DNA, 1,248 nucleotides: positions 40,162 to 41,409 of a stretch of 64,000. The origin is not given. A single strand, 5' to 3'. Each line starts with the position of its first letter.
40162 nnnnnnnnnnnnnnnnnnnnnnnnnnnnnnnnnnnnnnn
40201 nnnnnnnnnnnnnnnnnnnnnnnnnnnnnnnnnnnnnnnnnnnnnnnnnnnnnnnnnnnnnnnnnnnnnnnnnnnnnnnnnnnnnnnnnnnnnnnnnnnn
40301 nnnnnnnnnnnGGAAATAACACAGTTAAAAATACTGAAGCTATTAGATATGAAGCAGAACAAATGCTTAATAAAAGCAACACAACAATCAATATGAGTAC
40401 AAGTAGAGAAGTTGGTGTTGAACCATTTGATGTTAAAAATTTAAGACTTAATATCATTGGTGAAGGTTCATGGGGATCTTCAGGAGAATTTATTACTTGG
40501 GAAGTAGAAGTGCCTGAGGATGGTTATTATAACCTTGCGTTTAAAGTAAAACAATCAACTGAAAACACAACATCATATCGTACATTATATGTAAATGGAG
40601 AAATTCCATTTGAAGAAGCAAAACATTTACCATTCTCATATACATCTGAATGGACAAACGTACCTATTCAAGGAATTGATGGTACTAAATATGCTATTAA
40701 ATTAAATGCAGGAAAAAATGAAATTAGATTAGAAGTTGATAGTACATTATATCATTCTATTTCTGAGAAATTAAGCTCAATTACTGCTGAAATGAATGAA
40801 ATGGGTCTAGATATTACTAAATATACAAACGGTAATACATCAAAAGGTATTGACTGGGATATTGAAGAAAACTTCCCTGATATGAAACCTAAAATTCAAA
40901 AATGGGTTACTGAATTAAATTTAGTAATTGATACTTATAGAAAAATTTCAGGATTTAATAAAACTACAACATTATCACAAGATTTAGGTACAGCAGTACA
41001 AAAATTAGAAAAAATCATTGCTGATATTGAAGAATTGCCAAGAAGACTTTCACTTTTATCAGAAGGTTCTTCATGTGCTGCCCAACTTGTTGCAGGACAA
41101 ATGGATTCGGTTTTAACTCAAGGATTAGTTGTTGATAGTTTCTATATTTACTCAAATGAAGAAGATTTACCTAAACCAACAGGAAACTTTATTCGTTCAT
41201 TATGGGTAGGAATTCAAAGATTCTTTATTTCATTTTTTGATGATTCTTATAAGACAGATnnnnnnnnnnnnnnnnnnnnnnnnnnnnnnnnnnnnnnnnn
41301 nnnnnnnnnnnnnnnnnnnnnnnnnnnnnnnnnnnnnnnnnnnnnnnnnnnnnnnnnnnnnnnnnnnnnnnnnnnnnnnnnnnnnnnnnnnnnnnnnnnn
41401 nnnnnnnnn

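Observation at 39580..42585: Membrane-anchored 1010-aa fusion: unknown ~520-aa ectodomain joined to an ABC substrate-binding domain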

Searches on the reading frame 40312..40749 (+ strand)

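Call 57: search_protein_families(library=pfam, proteins=[window:40312-40749:+], max_evalue=1)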
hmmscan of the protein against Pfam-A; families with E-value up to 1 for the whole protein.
window:40312-40749:+ (146 aa): 5 families
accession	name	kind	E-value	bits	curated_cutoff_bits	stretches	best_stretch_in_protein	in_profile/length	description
PF16990.11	CBM_35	-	0.00039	21.1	28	1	50-141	26-105/121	Carbohydrate binding module (family 35)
PF10988.14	DUF2807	-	0.002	18.3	24.2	1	5-74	70-138/181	Putative auto-transporter adhesin, head GIN domain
PF25275.1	Golvesin_C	-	0.042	14.3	31.6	1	56-89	38-73/132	Golvesin C-terminal domain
PF18573.7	BclA_C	-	0.05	13.9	38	1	64-119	39-92/128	BclA C-terminal domain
PF05031.18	NEAT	-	0.13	13.2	32.8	1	69-128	4-68/119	Iron Transport-associated domain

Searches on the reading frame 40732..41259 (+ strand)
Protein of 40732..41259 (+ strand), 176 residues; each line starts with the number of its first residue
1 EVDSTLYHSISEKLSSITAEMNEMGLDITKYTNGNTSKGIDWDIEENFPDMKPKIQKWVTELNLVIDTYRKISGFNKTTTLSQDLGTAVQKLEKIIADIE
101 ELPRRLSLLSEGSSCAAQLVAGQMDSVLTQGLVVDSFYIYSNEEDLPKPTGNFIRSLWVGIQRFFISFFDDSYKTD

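Call 57: search_protein_families(library=pfam, proteins=[window:40732-41259:+], max_evalue=1)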
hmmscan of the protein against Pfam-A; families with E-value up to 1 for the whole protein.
window:40732-41259:+ (176 aa): 4 families
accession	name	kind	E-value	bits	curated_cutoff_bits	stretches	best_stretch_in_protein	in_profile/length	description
PF07195.17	FliD_C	-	0.0032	17.4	25.4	1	11-76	14-77/236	Flagellar hook-associated protein 2 C-terminus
PF06745.19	ATPase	-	0.053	13.3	26.6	0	5-35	51-81/231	KaiC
PF04822.18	Takusan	-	0.12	12.7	28.1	0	12-38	24-50/85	Takusan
PF06076.17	Orthopox_F14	-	0.14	12.8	27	1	6-55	15-64/73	Orthopoxvirus F14 protein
